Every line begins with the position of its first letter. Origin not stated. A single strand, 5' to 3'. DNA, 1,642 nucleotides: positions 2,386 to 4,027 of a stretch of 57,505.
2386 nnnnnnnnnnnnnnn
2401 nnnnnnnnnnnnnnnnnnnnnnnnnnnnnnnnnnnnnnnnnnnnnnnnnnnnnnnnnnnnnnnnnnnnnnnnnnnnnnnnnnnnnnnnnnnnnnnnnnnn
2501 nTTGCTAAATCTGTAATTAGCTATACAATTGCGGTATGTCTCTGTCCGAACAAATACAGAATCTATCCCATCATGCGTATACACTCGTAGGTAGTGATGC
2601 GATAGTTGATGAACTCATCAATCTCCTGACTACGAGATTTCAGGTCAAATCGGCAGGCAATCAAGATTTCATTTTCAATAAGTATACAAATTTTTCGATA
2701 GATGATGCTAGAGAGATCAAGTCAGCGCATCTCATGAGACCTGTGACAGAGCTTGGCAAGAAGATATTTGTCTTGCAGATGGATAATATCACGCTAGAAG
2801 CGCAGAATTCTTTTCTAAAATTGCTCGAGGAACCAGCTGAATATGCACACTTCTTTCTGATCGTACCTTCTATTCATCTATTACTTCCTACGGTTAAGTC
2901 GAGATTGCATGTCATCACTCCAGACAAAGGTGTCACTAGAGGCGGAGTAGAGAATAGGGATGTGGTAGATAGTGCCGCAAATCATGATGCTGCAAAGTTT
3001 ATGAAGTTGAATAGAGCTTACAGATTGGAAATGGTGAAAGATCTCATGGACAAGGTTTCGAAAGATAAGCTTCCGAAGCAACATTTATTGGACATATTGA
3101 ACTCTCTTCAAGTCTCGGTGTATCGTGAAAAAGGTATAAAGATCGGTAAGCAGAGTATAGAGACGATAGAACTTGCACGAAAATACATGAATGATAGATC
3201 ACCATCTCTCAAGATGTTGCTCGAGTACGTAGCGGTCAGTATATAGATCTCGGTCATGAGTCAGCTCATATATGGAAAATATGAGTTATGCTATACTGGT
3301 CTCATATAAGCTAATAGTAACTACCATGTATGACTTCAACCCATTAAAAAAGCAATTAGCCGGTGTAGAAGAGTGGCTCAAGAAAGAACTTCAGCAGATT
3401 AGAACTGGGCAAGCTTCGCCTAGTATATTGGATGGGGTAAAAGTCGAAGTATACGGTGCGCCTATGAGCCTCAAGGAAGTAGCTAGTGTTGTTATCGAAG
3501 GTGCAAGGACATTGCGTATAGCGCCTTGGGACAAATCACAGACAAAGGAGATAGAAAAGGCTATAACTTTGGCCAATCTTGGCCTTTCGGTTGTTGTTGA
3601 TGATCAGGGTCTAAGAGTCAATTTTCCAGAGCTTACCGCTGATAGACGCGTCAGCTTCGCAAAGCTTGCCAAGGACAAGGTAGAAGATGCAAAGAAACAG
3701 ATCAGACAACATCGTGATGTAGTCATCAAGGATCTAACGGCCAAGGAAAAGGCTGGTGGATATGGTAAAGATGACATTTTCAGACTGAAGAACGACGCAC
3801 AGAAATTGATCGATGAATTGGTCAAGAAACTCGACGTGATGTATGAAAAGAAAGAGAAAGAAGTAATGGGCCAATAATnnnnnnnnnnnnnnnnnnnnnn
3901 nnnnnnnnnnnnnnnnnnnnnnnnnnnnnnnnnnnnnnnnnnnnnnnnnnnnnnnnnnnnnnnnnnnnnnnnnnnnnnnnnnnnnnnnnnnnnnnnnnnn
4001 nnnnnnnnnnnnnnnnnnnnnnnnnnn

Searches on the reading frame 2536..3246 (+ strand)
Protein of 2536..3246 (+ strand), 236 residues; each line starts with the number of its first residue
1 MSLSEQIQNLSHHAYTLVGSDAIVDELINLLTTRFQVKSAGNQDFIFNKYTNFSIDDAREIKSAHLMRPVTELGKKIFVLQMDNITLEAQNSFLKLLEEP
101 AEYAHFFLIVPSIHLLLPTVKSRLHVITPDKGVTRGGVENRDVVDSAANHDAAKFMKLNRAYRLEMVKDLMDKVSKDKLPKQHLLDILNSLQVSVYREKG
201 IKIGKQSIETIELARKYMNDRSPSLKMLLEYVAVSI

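Call 45: search_protein_families(library=pfam, proteins=[window:2536-3246:+], max_evalue=0.001)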
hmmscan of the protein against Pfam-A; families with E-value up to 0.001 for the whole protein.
window:2536-3246:+ (236 aa): 1 family
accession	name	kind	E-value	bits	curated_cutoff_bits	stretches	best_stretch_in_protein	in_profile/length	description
PF13177.12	DNA_pol3_delta2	-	2.3e-15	57.4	27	1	45-127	73-155/161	DNA polymerase III, delta subunit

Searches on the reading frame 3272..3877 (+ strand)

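Call 45: search_protein_families(library=pfam, proteins=[window:3272-3877:+], max_evalue=0.001)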
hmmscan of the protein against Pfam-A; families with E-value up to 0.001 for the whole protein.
window:3272-3877:+ (201 aa): 1 family
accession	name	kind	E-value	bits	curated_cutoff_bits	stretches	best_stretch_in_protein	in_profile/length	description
PF01765.24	RRF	-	2.5e-51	174.2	29.7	1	36-199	1-164/164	Ribosome recycling factor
